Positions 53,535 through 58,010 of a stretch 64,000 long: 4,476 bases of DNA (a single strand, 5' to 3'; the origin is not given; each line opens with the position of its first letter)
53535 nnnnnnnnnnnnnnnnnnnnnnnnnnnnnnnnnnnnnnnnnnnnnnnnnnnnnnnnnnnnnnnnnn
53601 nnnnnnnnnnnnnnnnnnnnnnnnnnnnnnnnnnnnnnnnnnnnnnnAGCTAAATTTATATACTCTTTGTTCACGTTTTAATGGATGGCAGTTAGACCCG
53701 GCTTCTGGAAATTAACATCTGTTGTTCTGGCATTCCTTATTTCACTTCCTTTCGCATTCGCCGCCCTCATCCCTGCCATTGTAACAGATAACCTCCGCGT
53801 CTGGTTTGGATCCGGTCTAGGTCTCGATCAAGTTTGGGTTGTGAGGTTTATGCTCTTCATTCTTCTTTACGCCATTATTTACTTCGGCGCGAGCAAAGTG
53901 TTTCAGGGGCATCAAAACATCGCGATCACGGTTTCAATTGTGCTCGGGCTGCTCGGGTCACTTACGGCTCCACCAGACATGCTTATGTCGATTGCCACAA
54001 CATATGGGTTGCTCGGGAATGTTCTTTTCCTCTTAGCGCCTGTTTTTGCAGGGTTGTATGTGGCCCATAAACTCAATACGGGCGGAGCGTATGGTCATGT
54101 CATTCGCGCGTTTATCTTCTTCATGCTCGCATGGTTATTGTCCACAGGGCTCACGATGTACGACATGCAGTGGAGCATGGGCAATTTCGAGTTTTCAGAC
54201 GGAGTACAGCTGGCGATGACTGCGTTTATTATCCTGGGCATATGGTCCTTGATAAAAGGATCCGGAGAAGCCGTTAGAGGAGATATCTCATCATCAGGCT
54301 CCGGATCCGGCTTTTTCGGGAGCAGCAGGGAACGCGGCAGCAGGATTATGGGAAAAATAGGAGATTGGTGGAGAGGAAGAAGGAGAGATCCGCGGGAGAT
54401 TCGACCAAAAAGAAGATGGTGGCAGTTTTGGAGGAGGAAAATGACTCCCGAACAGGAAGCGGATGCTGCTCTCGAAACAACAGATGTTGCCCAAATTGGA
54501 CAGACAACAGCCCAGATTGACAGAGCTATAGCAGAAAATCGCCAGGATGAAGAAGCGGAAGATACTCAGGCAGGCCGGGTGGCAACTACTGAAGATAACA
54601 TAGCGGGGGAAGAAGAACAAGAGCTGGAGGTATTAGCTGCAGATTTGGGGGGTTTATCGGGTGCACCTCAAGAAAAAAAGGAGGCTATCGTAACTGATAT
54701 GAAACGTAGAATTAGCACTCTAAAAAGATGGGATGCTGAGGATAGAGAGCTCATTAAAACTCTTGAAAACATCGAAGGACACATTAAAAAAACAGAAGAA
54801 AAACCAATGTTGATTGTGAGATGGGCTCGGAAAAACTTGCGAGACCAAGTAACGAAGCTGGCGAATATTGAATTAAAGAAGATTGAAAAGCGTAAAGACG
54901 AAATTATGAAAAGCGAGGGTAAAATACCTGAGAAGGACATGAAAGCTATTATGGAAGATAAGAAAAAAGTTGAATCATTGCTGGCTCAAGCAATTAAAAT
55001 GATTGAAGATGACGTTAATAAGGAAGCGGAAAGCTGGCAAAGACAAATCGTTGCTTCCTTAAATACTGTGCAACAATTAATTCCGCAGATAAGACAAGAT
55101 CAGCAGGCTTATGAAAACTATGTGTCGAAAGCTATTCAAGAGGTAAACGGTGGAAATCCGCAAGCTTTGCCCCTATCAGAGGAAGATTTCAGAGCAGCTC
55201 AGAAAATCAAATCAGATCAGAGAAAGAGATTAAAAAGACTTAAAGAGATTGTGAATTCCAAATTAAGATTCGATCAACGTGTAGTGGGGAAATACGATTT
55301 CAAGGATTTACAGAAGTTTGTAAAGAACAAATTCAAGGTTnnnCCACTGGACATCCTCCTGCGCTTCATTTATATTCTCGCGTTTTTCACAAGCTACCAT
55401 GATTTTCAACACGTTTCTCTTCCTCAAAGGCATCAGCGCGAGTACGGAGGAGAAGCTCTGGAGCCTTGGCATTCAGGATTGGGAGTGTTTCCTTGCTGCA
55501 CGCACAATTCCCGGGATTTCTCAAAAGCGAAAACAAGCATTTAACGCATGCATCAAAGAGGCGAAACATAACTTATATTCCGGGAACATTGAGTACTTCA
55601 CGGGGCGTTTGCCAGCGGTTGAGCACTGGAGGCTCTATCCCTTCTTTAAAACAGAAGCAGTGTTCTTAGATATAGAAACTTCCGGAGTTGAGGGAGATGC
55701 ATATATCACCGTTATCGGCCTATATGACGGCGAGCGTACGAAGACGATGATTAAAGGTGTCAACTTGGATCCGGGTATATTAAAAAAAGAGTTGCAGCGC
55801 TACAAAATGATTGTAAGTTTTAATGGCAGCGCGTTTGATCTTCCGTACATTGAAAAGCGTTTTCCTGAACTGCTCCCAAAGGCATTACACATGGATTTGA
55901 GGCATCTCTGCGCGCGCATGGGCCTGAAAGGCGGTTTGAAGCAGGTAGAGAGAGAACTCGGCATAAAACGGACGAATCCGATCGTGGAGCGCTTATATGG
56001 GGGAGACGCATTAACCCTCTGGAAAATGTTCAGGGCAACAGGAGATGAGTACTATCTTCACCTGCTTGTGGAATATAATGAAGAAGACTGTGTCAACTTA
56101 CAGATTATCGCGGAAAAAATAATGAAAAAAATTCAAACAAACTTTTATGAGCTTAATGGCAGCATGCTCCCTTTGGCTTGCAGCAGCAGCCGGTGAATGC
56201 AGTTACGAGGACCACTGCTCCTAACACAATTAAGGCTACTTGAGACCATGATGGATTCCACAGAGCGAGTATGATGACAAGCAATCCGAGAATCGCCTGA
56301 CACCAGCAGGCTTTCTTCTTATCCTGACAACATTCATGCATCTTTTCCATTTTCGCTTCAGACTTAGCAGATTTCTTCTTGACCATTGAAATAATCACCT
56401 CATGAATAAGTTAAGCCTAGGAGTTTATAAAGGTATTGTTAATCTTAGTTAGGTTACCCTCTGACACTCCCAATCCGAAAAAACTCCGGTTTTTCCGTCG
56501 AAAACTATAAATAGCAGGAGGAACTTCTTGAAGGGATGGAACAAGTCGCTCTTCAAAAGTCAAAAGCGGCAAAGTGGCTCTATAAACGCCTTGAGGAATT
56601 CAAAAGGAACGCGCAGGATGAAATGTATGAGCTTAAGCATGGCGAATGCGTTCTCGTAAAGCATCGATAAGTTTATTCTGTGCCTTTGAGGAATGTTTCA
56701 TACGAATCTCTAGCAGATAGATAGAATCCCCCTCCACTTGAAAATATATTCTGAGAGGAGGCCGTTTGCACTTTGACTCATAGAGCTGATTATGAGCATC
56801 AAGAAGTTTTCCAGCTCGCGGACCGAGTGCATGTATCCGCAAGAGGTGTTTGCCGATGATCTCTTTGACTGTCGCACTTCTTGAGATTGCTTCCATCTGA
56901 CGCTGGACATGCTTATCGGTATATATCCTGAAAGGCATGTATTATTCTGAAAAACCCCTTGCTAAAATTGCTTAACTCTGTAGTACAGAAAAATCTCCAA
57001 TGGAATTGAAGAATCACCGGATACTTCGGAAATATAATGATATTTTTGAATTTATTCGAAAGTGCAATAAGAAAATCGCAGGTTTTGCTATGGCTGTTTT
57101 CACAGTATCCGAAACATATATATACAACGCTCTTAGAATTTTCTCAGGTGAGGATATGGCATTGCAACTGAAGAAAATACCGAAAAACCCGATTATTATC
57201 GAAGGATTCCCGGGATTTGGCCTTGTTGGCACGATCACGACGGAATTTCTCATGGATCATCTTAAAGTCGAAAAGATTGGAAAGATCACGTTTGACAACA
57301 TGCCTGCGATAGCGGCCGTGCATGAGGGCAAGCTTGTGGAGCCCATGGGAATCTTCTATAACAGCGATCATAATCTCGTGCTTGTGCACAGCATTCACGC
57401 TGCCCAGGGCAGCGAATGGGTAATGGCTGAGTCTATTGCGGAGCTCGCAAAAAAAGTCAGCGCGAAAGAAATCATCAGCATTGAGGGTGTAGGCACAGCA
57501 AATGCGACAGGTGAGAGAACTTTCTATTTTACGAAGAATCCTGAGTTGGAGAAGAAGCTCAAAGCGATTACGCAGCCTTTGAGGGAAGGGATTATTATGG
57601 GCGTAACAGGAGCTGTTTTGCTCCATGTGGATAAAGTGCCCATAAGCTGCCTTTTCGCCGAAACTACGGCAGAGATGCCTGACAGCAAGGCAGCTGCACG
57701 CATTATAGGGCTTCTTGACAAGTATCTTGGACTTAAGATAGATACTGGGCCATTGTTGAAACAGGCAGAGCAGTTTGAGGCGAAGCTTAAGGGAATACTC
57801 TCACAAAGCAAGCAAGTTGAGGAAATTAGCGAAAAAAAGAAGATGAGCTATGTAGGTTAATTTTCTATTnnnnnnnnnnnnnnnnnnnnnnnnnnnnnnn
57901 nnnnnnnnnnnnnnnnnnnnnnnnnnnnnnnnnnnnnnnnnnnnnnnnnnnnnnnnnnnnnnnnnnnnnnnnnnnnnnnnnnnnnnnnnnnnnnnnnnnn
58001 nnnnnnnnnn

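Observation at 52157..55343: Tandem paralogous membrane-anchored proteins with 300-aa charged coiled-coil tails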

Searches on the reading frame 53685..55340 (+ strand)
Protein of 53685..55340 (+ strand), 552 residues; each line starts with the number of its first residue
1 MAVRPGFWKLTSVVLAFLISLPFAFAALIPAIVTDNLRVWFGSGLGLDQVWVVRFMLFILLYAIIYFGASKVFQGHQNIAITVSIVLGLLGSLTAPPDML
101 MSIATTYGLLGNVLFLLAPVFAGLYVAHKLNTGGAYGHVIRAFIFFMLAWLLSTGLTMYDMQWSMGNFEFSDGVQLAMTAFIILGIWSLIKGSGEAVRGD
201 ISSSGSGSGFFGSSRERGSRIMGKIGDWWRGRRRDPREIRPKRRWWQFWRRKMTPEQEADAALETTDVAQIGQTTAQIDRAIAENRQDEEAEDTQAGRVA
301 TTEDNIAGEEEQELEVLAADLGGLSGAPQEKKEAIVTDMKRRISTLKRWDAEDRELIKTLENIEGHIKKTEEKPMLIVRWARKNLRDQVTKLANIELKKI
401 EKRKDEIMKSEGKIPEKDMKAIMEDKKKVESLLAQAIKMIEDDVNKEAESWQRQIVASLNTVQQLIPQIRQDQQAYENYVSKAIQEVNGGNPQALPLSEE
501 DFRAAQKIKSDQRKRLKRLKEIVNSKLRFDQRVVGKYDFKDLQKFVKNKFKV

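Call 4: search_protein_families(library=pfam, proteins=[window:53685-55340:+], max_evalue=1)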
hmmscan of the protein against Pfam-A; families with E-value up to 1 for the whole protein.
window:53685-55340:+ (552 aa): 0 families

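Call 5: search_protein_families(library=ncbifam, proteins=[window:53685-55340:+], max_evalue=1)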
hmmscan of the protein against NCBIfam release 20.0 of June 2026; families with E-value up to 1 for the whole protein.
window:53685-55340:+ (552 aa): 0 families

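Call 24: predict_structure(protein=window:53685-55340:+)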
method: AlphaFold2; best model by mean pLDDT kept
length: 552 residues; sequences in the alignment: 1
mean_pLDDT: 52.9   pTM: 0.37
mean pLDDT of the five models: 52.9, 52.2, 51.6, 50.4, 50.0
residues with pLDDT >= 90: 8; 70-90: 132; 50-70: 96; < 50: 316
segments of 3 or more residues with pLDDT < 50: 1-10, 21-54, 66-117, 119-121, 123-148, 150-225, 228-273, 284-327, 491-495, 529-535
pLDDT, mean of each block of 10 residues (from residue 1): 39 52 42 36 38 49 45 38 39 31 36 45 47 43 48 36 33 41 44 32 27 34 44 32 31 35 39 51 46 36 38 43 49 70 79 79 71 57 68 81 90 89 84 75 71 72 84 83 69 56 80 75 57 49 55 38
secondary structure, 60 per line:
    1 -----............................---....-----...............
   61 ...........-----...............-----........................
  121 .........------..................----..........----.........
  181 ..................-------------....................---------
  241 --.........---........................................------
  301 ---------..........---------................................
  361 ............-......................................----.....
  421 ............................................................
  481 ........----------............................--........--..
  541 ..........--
elements in order: H6-33 H37-40 H46-71 H77-91 H97-129 H136-153 H158-167 H172-198 H212-231 H243-251 H255-294 H310-319 H329-372 H374-411 H416-488 H499-526 H529-536 H539-550

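Call 29: search_solved_structures(query=window:53685-55340:+, max_evalue=10)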
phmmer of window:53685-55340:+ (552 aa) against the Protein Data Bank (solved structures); distinct sequences matched with E-value up to 10: 4.
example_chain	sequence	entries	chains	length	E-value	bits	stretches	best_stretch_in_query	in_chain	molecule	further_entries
6w08_A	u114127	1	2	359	1.5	10.6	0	440-477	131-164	Motility Associated Killing Factor E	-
6tao_A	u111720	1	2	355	1.5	10.6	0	440-477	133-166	Non-hemolytic enterotoxin lytic component L1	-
8whn_A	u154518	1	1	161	1.6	10.4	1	330-428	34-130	Ribophorin 1 superfamily protein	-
6lqm_0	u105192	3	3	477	1.8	10.3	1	220-304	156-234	Zinc finger protein 622 | Cytoplasmic 60S subunit biogenesis factor ZNF622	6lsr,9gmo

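Call 38: search_protein_families(library=phrogs, proteins=[window:53685-55340:+], max_evalue=0.1)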
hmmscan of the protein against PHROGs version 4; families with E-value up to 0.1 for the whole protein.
window:53685-55340:+ (552 aa): 0 families

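Call 78: list_cluster_members(proteins=[L009:4566-4829:-, L012:7375-7965:+, L011:3364-3609:-, L013:7790-8059:+, L008:4429-4683:+, window:53685-55340:+, P0158, P0004, L009:15831-16547:+])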
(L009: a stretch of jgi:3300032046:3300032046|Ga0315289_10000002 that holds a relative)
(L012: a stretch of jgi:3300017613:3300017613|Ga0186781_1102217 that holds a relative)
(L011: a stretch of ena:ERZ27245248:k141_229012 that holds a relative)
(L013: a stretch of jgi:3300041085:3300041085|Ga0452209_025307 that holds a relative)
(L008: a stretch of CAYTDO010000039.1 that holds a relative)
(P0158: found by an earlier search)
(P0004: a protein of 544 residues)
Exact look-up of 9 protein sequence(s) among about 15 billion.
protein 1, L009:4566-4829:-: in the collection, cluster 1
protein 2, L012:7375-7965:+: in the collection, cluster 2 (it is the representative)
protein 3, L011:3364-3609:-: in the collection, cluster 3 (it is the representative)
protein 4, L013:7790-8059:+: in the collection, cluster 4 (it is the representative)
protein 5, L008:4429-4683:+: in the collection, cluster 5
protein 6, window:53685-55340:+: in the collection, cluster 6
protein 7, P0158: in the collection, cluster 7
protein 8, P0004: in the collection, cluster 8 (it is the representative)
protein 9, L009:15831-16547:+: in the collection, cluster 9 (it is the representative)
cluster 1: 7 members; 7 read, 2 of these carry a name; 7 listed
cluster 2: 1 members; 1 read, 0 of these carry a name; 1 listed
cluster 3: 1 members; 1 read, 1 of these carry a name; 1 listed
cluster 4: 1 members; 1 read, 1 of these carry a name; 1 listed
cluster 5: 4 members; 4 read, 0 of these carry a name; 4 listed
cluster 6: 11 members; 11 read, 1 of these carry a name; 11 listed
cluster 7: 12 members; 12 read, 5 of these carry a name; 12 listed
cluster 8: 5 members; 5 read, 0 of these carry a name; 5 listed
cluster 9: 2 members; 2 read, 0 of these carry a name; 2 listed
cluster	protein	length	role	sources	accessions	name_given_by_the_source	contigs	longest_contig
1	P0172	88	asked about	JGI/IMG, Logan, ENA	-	large subunit ribosomal protein L35Ae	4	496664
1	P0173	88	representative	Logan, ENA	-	-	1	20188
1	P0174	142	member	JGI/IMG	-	large subunit ribosomal protein L35Ae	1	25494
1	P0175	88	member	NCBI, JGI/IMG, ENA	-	-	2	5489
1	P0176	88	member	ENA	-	-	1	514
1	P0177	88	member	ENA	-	-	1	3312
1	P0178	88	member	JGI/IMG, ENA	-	-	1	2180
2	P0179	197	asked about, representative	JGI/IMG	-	-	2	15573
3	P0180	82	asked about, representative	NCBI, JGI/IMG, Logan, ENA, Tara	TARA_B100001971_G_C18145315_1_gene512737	DNA-directed RNA polymerase subunit H | strand:+ start:712 stop:960 length:249 start_codon:yes stop_codon:yes gene_type:complete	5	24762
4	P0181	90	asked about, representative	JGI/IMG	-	DNA-directed RNA polymerase subunit L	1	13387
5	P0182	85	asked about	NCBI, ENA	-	-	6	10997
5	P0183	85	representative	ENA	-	-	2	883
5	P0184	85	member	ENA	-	-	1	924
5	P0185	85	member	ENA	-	-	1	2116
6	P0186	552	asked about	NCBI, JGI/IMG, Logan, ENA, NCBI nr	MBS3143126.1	hypothetical protein J4464_07090 [Candidatus Woesearchaeota archaeon] | hypothetical protein [Candidatus Woesearchaeota archaeon]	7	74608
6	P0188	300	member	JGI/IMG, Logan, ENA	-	-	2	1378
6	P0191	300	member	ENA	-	-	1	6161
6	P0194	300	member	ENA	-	-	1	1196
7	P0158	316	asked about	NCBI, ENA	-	-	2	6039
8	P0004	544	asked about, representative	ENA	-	-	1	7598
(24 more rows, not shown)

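Call 87: search_protein_families(library=padloc, proteins=[window:53685-55340:+], max_evalue=0.01)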
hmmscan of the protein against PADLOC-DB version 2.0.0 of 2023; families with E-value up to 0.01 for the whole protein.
window:53685-55340:+ (552 aa): 0 families

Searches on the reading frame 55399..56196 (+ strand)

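Call 16: search_protein_families(library=pfam, proteins=[window:55399-56196:+], max_evalue=0.01)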
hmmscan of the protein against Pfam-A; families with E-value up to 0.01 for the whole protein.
window:55399-56196:+ (265 aa): 2 families
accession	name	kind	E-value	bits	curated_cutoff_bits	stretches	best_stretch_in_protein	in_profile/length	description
PF13482.12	RNase_H_2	-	6.9e-34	117.6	22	1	88-241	1-164/165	RNase_H superfamily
PF03104.25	DNA_pol_B_exo1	-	0.0019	18.1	23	1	136-183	160-201/242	DNA polymerase family B, exonuclease domain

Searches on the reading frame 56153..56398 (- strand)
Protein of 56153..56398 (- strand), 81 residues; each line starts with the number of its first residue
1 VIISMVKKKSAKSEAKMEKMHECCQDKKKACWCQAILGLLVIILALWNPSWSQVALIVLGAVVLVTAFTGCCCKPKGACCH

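Call 17: search_protein_families(library=pfam, proteins=[window:56153-56398:-], max_evalue=0.01)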
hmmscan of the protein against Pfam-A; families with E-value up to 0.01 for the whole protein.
window:56153-56398:- (81 aa): 4 families
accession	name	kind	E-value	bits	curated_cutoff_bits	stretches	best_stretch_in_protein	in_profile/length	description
PF11127.14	YgaP-like_TM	-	9.7e-05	22.9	25.3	1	34-72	13-52/66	Inner membrane protein YgaP-like, transmembrane domain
PF03779.20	SPW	-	0.0019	19.1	31.5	1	28-68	25-69/93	SPW repeat domain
PF05624.19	LSR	-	0.0067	16.9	25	1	51-81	2-34/48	Lipolysis stimulated receptor (LSR)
PF18927.5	CrtO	-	0.0073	17.1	27.3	1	7-63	40-99/123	Glycosyl-4,4'-diaponeurosporenoate acyltransferase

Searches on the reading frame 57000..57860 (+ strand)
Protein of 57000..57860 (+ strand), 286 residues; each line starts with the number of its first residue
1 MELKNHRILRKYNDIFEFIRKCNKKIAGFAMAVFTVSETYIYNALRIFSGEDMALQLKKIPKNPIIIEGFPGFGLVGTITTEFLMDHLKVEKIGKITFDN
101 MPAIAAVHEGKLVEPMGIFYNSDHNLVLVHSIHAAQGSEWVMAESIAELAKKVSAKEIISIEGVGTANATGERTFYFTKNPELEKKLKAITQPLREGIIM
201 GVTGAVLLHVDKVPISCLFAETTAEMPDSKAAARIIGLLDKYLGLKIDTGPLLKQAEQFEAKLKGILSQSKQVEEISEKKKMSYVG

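Call 17: search_protein_families(library=pfam, proteins=[window:57000-57860:+], max_evalue=0.01)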
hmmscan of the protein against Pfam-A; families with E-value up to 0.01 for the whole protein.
window:57000-57860:+ (286 aa): 1 family
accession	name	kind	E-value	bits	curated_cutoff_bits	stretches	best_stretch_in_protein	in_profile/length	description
PF09754.15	PAC2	-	1.6e-36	126.6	25.8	1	67-264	2-212/215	PAC2 family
